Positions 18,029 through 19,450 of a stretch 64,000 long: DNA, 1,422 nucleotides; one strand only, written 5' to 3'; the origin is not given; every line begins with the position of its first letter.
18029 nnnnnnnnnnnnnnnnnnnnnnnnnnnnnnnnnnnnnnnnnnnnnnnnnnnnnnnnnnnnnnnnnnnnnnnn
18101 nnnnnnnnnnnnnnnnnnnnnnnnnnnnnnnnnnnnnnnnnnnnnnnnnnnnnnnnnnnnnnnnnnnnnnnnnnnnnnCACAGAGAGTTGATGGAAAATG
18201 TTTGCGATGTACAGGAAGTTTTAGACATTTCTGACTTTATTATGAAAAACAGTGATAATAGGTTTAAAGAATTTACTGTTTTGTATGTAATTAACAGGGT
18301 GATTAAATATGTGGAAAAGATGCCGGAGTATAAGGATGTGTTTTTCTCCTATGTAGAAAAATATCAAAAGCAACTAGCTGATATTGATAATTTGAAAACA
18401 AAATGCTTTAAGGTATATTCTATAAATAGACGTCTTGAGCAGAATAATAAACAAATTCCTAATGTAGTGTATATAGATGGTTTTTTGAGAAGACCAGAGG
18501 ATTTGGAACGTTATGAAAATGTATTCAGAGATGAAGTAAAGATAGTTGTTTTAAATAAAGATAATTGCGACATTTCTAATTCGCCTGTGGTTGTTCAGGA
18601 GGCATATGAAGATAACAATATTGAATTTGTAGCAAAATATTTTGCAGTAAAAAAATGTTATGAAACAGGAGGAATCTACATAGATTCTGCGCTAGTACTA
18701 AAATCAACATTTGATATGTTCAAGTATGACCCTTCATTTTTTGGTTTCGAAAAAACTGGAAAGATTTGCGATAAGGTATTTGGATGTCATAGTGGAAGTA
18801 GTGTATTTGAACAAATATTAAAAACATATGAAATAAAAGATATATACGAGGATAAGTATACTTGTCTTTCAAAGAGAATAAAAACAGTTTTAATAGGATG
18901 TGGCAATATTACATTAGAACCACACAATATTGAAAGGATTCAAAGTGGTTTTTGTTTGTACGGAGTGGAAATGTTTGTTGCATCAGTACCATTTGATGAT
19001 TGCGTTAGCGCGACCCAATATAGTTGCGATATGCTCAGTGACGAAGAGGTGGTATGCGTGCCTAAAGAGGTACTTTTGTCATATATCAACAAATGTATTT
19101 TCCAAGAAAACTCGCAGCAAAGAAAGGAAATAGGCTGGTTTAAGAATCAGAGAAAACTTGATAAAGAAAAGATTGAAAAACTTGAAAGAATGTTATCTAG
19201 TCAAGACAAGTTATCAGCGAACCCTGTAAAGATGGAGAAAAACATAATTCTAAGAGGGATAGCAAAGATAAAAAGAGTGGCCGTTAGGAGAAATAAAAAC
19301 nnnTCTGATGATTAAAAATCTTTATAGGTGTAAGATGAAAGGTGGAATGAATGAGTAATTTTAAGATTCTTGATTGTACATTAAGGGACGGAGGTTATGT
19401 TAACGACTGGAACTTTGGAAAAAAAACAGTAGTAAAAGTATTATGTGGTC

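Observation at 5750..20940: Accessory glycopolymer-decoration locus built around LicD transferases and an unusual set of carbon-carbon-bond enzymes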

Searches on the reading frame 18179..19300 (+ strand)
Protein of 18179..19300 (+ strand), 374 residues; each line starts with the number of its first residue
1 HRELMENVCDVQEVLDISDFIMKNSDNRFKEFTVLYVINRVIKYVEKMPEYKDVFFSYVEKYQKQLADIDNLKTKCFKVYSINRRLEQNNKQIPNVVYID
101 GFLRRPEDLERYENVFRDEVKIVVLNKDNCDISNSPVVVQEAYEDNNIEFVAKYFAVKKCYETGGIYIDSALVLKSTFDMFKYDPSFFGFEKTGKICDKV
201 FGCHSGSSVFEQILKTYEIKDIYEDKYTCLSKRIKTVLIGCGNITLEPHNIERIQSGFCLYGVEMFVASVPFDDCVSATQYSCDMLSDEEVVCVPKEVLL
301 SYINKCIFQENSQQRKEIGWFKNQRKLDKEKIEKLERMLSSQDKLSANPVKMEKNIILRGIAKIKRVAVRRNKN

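Call 32: search_protein_families(library=pfam, proteins=[window:18179-19300:+], max_evalue=5)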
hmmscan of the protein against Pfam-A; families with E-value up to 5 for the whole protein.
window:18179-19300:+ (374 aa): 1 family
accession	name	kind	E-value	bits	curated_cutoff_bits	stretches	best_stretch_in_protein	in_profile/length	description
PF07104.16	DUF1366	-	1.5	9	23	1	297-342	47-95/117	Protein of unknown function (DUF1366)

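Call 75: search_solved_structures(query=window:18179-19300:+, max_evalue=1)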
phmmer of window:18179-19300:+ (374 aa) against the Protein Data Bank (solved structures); distinct sequences matched with E-value up to 1: 0.
